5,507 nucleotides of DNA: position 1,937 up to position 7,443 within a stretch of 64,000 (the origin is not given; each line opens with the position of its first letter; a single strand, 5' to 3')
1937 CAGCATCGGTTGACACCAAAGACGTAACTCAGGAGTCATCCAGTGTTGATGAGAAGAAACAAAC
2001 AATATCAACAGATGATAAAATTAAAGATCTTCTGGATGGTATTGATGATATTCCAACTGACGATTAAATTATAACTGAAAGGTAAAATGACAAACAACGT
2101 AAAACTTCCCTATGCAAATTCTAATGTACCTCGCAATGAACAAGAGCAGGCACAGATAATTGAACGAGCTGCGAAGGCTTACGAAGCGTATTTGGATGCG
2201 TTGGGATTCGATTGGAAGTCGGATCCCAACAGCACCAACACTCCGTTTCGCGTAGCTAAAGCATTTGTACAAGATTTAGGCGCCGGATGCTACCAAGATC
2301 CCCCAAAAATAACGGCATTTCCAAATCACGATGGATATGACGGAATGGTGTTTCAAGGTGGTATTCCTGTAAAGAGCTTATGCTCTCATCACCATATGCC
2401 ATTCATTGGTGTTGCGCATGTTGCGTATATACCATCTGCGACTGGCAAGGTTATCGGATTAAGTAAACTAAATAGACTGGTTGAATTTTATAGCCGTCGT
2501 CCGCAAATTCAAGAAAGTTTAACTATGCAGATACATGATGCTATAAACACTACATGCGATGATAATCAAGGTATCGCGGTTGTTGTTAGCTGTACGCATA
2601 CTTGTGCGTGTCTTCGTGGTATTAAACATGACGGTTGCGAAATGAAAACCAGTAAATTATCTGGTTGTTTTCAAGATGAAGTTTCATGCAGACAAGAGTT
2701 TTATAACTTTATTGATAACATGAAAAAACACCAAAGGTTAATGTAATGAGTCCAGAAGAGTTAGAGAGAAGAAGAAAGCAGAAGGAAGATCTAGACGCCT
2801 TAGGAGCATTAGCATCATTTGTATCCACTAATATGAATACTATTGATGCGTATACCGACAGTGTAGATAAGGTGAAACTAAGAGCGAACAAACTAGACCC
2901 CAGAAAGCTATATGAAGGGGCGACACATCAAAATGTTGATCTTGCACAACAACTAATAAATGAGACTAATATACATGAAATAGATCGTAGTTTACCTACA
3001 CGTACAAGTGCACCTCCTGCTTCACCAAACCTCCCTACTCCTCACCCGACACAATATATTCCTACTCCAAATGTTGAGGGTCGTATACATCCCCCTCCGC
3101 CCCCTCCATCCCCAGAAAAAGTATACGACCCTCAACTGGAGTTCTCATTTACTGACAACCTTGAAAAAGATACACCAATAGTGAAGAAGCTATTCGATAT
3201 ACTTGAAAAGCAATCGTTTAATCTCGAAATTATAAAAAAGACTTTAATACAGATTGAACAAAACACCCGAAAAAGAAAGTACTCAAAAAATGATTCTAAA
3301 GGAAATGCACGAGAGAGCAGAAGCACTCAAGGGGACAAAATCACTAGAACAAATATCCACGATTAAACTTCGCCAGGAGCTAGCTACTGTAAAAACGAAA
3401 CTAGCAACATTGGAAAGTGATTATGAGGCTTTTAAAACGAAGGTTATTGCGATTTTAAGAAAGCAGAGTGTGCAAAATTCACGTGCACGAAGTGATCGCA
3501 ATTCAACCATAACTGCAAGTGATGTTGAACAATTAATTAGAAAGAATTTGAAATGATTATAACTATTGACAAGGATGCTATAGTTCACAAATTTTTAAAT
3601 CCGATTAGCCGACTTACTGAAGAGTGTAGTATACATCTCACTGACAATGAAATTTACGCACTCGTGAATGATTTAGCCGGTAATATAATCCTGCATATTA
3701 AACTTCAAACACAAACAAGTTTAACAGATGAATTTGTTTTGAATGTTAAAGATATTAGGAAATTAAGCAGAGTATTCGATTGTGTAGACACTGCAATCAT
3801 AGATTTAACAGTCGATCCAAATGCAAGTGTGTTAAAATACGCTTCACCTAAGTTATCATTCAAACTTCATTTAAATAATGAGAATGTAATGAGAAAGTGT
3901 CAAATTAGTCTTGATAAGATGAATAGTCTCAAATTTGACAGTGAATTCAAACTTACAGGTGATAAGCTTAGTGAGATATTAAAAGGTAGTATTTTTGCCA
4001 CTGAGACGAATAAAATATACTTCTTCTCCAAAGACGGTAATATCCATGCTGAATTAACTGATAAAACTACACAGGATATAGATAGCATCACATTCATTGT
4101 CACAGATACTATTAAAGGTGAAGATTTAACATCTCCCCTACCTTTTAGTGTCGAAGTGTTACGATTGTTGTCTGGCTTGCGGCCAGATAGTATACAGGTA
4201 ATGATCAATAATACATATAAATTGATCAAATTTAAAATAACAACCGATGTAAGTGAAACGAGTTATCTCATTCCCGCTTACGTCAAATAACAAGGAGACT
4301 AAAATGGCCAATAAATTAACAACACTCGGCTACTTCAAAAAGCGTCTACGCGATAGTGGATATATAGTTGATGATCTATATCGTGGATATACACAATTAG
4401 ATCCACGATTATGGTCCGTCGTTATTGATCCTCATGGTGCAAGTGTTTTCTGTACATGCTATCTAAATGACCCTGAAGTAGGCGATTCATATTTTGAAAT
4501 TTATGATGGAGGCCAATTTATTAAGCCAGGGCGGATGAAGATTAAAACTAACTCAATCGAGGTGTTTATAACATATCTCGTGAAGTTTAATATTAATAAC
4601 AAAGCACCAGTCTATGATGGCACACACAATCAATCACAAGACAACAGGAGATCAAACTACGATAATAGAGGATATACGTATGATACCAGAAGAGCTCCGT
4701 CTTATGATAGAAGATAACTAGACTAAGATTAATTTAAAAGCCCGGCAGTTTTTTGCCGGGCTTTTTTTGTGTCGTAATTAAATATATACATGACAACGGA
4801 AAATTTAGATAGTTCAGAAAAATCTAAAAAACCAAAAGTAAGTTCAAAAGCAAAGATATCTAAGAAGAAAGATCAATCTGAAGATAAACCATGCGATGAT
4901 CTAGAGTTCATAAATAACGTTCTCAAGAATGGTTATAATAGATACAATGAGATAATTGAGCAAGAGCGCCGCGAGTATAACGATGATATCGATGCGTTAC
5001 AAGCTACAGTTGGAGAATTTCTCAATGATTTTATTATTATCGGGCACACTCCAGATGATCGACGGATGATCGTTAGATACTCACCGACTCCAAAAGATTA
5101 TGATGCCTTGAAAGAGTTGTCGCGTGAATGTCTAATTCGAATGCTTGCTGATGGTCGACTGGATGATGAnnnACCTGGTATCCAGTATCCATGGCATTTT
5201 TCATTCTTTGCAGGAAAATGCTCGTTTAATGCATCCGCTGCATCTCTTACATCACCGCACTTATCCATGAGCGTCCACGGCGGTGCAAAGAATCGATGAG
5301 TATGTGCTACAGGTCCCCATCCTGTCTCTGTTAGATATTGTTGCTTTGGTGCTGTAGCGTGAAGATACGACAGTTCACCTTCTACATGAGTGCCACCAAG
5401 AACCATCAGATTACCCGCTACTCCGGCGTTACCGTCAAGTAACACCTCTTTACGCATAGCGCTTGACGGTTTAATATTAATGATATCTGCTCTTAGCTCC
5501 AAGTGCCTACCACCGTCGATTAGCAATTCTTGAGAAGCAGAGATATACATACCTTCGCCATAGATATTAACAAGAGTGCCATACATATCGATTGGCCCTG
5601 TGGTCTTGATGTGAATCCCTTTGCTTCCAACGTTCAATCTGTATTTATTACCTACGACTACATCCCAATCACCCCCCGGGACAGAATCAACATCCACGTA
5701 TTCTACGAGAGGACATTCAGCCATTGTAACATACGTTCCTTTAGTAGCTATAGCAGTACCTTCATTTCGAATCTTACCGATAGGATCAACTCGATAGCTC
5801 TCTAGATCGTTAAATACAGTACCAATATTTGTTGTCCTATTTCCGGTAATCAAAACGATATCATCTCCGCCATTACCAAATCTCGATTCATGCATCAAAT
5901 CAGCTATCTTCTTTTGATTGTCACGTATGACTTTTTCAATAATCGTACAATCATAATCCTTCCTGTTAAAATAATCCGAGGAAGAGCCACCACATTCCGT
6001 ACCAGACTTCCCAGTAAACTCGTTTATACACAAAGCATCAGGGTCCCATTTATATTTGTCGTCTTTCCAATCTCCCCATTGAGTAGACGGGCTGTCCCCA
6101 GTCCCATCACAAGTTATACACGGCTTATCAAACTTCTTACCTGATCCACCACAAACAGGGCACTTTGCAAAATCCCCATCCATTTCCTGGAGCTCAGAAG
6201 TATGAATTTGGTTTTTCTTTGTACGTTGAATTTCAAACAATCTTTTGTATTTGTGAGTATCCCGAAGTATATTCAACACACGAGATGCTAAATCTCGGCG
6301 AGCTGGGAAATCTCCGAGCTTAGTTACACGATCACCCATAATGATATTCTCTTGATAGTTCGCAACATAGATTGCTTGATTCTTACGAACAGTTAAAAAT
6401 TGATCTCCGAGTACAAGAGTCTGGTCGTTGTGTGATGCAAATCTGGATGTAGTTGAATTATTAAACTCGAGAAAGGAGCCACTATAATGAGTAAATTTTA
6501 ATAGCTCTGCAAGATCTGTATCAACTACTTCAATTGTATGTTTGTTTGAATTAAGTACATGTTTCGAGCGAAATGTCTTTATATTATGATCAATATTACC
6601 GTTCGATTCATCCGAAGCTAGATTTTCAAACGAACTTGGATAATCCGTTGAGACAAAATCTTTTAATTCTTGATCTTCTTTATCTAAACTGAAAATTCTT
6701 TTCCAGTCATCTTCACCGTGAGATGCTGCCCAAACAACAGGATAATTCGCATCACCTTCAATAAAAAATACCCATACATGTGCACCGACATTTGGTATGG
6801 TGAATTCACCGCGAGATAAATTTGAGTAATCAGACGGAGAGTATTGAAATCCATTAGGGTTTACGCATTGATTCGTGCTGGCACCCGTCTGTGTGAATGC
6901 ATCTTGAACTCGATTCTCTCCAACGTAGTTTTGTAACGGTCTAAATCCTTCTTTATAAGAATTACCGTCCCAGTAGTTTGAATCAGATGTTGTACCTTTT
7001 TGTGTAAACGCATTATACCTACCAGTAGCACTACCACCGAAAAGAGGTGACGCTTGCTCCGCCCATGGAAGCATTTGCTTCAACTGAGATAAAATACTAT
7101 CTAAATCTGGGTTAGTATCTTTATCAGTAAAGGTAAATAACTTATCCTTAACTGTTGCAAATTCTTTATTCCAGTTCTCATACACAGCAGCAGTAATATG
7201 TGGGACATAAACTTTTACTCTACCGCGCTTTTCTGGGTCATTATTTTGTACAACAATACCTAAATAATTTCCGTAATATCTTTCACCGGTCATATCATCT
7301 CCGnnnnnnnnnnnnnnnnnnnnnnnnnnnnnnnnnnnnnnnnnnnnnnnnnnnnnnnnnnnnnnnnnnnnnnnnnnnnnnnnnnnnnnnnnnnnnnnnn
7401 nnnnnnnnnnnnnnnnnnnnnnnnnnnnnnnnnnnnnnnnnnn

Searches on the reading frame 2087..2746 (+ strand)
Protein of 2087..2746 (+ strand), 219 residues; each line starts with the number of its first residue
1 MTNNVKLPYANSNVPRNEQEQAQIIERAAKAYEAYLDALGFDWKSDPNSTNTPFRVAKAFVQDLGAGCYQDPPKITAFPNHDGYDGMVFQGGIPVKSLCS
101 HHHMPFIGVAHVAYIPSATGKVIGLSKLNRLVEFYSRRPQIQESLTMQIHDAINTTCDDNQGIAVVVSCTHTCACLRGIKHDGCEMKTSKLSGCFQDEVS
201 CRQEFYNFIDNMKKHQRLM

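Call 5: search_protein_families(library=pfam, proteins=[window:2087-2746:+], max_evalue=0.01)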
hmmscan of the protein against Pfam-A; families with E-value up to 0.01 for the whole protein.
window:2087-2746:+ (219 aa): 1 family
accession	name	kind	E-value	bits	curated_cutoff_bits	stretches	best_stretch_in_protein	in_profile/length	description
PF01227.27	GTP_cyclohydroI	-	2e-48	164.6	27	1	29-209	2-178/179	GTP cyclohydrolase I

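Call 10: search_protein_families(library=ncbifam, proteins=[window:2087-2746:+], max_evalue=0.01)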
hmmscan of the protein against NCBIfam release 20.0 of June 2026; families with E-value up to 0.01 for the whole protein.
window:2087-2746:+ (219 aa): 4 families
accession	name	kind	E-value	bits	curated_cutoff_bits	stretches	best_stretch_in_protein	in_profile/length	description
NF006824.0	PRK09347.1-1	equivalog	7.1e-48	163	202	1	16-209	26-216/219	GTP cyclohydrolase I FolE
NF006826.0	PRK09347.1-3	subfamily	2.1e-47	161.1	162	1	26-210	7-187/189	GTP cyclohydrolase I FolE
NF006825.1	PRK09347.1-2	subfamily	4.3e-46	156.6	174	1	29-209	2-178/179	GTP cyclohydrolase I FolE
TIGR00063.1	folE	equivalog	4.1e-45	153.5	181.6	1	31-209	4-178/180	GTP cyclohydrolase I FolE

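Call 11: search_protein_families(library=phrogs, proteins=[window:2087-2746:+], max_evalue=0.001)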
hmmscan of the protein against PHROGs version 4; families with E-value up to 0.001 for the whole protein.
window:2087-2746:+ (219 aa): 1 family
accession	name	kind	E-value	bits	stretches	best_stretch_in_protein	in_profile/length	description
phrog_2197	-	other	3.3e-63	213.7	1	17-209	8-198/200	GTP cyclohydrolase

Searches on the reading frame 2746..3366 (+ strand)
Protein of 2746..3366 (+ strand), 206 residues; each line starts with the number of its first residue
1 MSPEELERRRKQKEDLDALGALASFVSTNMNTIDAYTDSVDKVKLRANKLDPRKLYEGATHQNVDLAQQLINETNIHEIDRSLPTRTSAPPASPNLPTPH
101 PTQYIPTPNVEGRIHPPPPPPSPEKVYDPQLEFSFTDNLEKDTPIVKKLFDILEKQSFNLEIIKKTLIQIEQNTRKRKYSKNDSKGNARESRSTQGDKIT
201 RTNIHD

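Call 31: search_protein_families(library=pfam, max_evalue=1, proteins=[window:2746-3366:+])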
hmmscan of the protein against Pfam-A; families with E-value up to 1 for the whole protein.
window:2746-3366:+ (206 aa): 2 families
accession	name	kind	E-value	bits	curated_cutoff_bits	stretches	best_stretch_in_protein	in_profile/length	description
PF06162.17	PgaPase_1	-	0.051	13.8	24.4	1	141-191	69-120/166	Putative pyroglutamyl peptidase PgaPase_1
PF23172.1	bHLH_NCOA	-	0.24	12.4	27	1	7-45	36-73/81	Nuclear receptor coactivators bHLH domain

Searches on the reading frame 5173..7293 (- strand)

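Call 8: search_protein_families(library=pfam, max_evalue=0.001, proteins=[window:5173-7293:-])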
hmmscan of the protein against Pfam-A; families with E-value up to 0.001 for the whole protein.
seq(707 aa): 1 family
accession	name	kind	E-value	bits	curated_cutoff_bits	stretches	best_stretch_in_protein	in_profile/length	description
PF04717.18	Phage_base_V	-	6.8e-12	46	23.8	2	10-42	1-33/75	Type VI secretion system/phage-baseplate injector OB domain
